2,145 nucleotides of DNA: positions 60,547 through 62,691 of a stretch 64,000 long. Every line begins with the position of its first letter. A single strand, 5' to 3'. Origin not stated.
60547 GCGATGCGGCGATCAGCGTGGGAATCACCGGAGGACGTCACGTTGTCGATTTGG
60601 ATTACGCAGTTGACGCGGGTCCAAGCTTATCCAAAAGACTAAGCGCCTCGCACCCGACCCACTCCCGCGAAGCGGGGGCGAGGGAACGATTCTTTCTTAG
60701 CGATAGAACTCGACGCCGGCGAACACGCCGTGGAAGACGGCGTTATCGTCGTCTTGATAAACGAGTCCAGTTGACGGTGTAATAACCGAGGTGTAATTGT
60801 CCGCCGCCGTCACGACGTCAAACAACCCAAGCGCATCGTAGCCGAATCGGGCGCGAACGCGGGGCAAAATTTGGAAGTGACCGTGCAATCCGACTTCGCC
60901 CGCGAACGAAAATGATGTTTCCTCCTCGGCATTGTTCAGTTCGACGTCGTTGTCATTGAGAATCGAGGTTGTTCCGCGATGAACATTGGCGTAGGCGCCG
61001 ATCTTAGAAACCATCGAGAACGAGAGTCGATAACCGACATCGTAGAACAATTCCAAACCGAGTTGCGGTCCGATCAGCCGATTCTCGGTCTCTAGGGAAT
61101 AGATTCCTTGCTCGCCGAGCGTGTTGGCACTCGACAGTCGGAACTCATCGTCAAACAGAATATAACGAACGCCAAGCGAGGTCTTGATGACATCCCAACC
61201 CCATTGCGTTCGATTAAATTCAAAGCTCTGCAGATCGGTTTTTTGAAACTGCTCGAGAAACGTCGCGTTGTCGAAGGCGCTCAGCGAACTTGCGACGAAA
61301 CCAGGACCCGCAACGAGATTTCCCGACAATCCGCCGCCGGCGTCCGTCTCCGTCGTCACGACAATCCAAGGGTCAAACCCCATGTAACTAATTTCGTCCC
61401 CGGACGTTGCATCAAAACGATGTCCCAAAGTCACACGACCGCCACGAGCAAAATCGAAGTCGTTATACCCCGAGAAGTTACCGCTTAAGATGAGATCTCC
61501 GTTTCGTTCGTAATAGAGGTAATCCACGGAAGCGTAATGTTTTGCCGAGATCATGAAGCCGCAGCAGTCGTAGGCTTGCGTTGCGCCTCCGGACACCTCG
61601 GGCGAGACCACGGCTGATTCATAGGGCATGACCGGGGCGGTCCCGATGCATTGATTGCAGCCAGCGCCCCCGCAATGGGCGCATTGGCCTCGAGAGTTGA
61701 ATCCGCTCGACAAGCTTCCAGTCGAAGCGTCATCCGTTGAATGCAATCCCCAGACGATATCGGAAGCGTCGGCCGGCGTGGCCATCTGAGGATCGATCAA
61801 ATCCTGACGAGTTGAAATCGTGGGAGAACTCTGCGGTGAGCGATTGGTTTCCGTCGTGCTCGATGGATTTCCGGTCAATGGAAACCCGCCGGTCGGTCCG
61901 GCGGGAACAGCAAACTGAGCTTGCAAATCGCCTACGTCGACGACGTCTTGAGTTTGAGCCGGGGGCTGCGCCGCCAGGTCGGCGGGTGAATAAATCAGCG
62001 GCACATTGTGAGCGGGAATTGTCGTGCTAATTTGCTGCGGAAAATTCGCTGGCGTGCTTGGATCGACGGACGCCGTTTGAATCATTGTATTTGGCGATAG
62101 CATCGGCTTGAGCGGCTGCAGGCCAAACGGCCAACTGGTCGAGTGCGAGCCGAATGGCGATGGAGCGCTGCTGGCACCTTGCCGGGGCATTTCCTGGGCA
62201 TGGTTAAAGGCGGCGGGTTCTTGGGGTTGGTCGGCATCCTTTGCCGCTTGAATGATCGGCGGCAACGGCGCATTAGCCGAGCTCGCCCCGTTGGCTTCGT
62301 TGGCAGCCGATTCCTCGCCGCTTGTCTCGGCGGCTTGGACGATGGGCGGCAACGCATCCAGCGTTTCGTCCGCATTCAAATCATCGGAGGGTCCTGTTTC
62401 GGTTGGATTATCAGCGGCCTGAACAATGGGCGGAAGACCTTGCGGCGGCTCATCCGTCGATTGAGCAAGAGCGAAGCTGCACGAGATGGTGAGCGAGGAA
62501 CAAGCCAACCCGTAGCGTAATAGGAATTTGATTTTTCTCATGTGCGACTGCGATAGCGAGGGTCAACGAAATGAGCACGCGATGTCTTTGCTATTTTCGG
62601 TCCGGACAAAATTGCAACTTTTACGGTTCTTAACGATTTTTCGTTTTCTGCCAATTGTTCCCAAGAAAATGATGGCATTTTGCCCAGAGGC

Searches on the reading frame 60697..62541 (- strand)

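Call 9: search_protein_families(library=pfam, proteins=[window:60697-62541:-], max_evalue=0.01)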
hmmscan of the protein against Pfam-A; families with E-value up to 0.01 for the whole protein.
window:60697-62541:- (614 aa): 1 family
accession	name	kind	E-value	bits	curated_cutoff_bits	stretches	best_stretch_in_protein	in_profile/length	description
PF07585.17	BBP7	-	6.2e-05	22.8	26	1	482-590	192-315/350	Putative beta barrel porin-7 (BBP7)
